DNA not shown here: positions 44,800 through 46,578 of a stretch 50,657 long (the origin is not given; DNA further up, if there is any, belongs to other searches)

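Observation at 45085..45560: Rho factor with its canonical N-terminal RNA-binding domain replaced by an Arg/Gly/Pro/Gln-rich low-complexity region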

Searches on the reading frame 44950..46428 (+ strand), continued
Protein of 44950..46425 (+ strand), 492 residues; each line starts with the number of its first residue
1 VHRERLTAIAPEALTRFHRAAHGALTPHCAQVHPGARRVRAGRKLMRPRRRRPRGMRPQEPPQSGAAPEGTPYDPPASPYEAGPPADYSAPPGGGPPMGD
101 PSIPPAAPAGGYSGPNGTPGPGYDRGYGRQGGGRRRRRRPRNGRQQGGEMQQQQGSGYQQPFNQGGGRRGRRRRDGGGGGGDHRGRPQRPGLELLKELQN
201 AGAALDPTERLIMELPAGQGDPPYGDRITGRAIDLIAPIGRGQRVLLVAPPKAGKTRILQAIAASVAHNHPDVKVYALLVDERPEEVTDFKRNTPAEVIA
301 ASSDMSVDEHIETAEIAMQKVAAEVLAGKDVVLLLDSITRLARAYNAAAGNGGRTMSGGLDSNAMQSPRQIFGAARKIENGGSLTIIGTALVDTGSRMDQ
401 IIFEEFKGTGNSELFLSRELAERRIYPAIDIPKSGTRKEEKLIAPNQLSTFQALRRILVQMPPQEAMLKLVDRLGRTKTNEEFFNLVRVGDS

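Call 35: find_encoding_contigs(protein=P0090, flank=10000, max_places=1)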
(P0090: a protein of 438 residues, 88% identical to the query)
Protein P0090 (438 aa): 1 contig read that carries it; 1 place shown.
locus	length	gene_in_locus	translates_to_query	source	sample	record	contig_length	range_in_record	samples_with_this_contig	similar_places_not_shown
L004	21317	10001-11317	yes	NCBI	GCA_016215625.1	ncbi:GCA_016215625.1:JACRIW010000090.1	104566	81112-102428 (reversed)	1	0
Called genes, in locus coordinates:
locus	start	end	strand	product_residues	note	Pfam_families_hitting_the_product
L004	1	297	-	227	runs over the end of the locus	PF03483:B3_4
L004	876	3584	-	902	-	PF27167:HTH_GRAD, PF03449:GreA_GreB_N, PF01272:GreA_GreB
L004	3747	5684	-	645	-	PF13428:TPR_14 (faint), PF23988:DUF7309 (weak), PF04184:ST7 (weak)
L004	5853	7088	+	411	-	PF07690:MFS_1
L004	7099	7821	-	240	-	PF03544:TonB_C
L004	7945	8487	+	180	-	PF01923:Cob_adeno_trans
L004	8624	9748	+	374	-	-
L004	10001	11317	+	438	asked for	PF00006:ATP-synt_ab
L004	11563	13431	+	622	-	PF22848:ASD1_dom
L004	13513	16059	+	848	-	PF00246:Peptidase_M14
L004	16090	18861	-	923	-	PF00069:Pkinase, PF01636:APH (faint), PF03109:ABC1 (faint), PF07714:PK_Tyr_Ser-Thr, PF26549:Tricorn_N (faint), PF07676:PD40 (faint)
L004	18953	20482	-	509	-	PF00493:MCM (weak), PF00004:AAA, PF07724:AAA_2, PF07728:AAA_5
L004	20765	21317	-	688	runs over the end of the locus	PF00999:Na_H_Exchanger, PF02080:TrkA_C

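Call 38: predict_structure(alignment_id=A2)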
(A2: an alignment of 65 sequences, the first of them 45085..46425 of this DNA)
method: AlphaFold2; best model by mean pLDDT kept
length: 447 residues; sequences in the alignment: 65
mean_pLDDT: 61.7   pTM: 0.59
mean pLDDT of the five models: 61.7, 60.8, 55.7, 55.6, 53.9
residues with pLDDT >= 90: 27; 70-90: 157; 50-70: 92; < 50: 171
segments of 3 or more residues with pLDDT < 50: 14-30, 32-39, 41-45, 47-90, 92-95, 97-128, 130-140, 157-161, 307-323, 349-365
pLDDT, mean of each block of 10 residues (from residue 1): 51 45 40 43 41 44 40 39 39 44 34 33 44 45 61 55 74 65 75 78 70 86 91 90 89 88 86 87 89 76 58 38 51 72 68 35 52 54 55 70 83 75 76 82 64
secondary structure, 60 per line:
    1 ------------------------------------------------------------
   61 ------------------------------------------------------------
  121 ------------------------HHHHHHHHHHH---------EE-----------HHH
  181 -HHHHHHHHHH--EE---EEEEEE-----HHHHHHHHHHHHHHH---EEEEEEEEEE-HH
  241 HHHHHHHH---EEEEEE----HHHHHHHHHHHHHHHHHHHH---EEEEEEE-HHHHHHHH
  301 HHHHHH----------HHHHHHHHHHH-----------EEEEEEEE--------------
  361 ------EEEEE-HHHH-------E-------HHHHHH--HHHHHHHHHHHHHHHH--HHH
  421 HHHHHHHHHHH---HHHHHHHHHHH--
elements in order: H145-155 H182-191 E199-204 H210-224 E228-237 H239-248 E252-257 H262-281 E285-291 H293-306 H317-327 E339-346 E367-371 H373-376 H392-397 H400-415 H418-431 H435-445

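Call 45: find_related_loci(query=window:45085-46425:+, collection=genome_contigs, flank=10000)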
Query window:45085-46425:+ (447 aa) in genome_contigs; peptide patterns used: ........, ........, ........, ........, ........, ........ (x = any residue, [..] = any of these).
196 stretches matched a pattern; 100 encode a relative of the query (tblastn E <= 1e-3); the best 80 are kept; 80 distinct loci.
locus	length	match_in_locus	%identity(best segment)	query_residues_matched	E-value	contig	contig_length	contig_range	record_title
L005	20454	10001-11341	98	1-447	0e+0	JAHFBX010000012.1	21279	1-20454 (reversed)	MAG: Candidatus Eisenbacteria bacterium isolate nzgw208 NODE_713_length_21280_cov_3.719883, whole genome shotgun sequenc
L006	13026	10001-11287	84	14-447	0e+0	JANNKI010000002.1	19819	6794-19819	MAG: bacterium isolate SOY_4_C_metabat_154 SOY_4_C_k141_1425287, whole genome shotgun sequence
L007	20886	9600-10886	85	14-447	0e+0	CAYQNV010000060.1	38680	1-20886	MAG TPA_asm: uncultured bacterium isolate binchicken_co165_179 genome assembly, contig: k141_1600658, whole genome shotg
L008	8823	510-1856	79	14-447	0e+0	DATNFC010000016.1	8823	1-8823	MAG TPA_asm: Candidatus Methylomirabilota bacterium isolate SMAG_U11284 k141_94964, whole genome shotgun sequence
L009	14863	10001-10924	94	140-447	0e+0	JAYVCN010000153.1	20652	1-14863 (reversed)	MAG: Candidatus Eisenbacteria bacterium isolate GL32_Down_metabat_69 GL32_Down_metabat_69_152, whole genome shotgun sequ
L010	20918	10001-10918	95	142-447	0e+0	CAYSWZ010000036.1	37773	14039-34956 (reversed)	MAG TPA_asm: uncultured bacterium isolate binchicken_co279_112 genome assembly, contig: k141_2813483, whole genome shotg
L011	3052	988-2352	75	14-447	0e+0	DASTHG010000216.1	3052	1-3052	MAG TPA_asm: Gemmatimonadales bacterium isolate SMAG_U452 k141_163958, whole genome shotgun sequence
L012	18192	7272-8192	93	141-447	0e+0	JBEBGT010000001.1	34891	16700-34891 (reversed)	MAG: Candidatus Eisenbacteria bacterium isolate ATF_3 NODE_369_length_34891_cov_4.242585, whole genome shotgun sequence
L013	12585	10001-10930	92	138-447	0e+0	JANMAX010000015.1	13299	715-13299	MAG: bacterium isolate OTE_1_metabat_47 OTE_1_k141_2791392, whole genome shotgun sequence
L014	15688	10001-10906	95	146-447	0e+0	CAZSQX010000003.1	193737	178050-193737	MAG TPA_asm: uncultured bacterium isolate binchicken_co107_287 genome assembly, contig: NODE_114_length_193737_cov_8.500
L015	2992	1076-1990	93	143-447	0e+0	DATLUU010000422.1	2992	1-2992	MAG TPA_asm: Verrucomicrobiia bacterium isolate SMAG_U13174 k141_164760, whole genome shotgun sequence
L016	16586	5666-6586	92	141-447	0e+0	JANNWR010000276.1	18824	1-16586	MAG: bacterium isolate VAR_34_metabat_33 VAR_34_k141_1068436, whole genome shotgun sequence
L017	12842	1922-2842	91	141-447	0e+0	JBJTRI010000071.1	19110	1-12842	MAG: bacterium isolate samp_4448_metabat2_108 samp_4448_713018, whole genome shotgun sequence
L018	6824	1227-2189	86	123-447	1e-180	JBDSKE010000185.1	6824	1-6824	MAG: Candidatus Eisenbacteria bacterium isolate cluster1_bin.339 k127_14750694, whole genome shotgun sequence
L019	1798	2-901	91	148-447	0e+0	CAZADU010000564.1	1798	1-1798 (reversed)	MAG TPA_asm: uncultured bacterium isolate binchicken_co165_69 genome assembly, contig: k141_2391559, whole genome shotgu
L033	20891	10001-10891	77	147-443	1e-147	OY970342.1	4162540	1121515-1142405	MAG: Candidatus Eisenbacteria bacterium isolate MFD02242.bin.c.1 genome assembly, chromosome: 1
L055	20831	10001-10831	56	158-440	6e-93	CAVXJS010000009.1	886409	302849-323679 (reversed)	MAG: uncultured Candidatus Rokubacteria bacterium isolate MFD05567.bin.2.266 genome assembly, contig: contig_25345, whol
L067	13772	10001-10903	53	137-445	1e-91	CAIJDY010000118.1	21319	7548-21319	MAG: Candidatus Omnitrophica bacterium isolate AM5_bin-0692 genome assembly, contig: bin-0692:118/229, whole genome shot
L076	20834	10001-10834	51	157-442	2e-88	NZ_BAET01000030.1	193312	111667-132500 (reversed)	Glaciecola punicea ACAM 611, whole genome shotgun sequence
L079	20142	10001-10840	50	158-446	1e-86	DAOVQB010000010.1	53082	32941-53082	MAG TPA_asm: Candidatus Eisenbacteria bacterium isolate CSMAG_1564 CSMAG_1564_k141_686348_length_53082_cov_15.2015, whol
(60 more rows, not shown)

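Call 50: search_protein_families(library=ncbifam, proteins=[L079:9446-10840:+, L067:9932-10909:+, L055:9824-10843:+, L076:9872-10846:+, L033:9713-10897:+], max_evalue=1e-30)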
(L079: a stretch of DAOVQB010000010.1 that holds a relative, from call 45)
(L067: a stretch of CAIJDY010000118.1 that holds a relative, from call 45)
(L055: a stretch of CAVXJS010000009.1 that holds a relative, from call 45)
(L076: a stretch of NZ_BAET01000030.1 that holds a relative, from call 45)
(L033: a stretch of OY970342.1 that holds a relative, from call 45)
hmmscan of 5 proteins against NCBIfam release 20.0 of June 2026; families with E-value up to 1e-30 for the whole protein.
L079:9446-10840:+ (465 aa): 3 families
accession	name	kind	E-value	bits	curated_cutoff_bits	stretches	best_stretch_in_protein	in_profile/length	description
NF006886.1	PRK09376.1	equivalog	2.6e-121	405.3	315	1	115-460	63-412/413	transcription termination factor Rho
TIGR00767.1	rho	equivalog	2.4e-115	385.7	509.45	1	115-460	63-412/415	transcription termination factor Rho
NF041509.1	paralog_Rho2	exception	1.1e-111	373.6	628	1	124-460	19-359/360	transcription termination factor Rho, short form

L067:9932-10909:+ (326 aa): 3 families
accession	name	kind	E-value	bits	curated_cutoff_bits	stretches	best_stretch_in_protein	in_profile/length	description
NF006886.1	PRK09376.1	equivalog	7.1e-112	374.2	315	1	31-320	123-412/413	transcription termination factor Rho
TIGR00767.1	rho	equivalog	7.3e-107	357.8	509.45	1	34-322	126-414/415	transcription termination factor Rho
NF041509.1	paralog_Rho2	exception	2.5e-97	326.4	628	1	30-320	69-359/360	transcription termination factor Rho, short form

L055:9824-10843:+ (340 aa): 3 families
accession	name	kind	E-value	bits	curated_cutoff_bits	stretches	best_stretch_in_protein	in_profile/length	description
NF006886.1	PRK09376.1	equivalog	2.4e-127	425.1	315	1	55-338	132-413/413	transcription termination factor Rho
TIGR00767.1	rho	equivalog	4.1e-124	414.6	509.45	1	55-338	132-413/415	transcription termination factor Rho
NF041509.1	paralog_Rho2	exception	4.8e-105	351.8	628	1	54-337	78-359/360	transcription termination factor Rho, short form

L076:9872-10846:+ (325 aa): 3 families
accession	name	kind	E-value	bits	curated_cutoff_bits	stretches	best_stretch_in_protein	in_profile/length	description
NF006886.1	PRK09376.1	equivalog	5.5e-113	377.9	315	1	27-321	118-413/413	transcription termination factor Rho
TIGR00767.1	rho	equivalog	1.4e-105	353.6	509.45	1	46-322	138-414/415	transcription termination factor Rho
NF041509.1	paralog_Rho2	exception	1.1e-94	317.7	628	1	14-319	52-358/360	transcription termination factor Rho, short form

L033:9713-10897:+ (395 aa): 3 families
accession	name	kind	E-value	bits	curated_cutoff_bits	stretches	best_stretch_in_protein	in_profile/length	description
NF006886.1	PRK09376.1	equivalog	2.7e-112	375.6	315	1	132-391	153-412/413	transcription termination factor Rho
TIGR00767.1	rho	equivalog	4.8e-111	371.6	509.45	1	111-392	140-413/415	transcription termination factor Rho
NF041509.1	paralog_Rho2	exception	4.9e-100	335.3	628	1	108-389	84-357/360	transcription termination factor Rho, short form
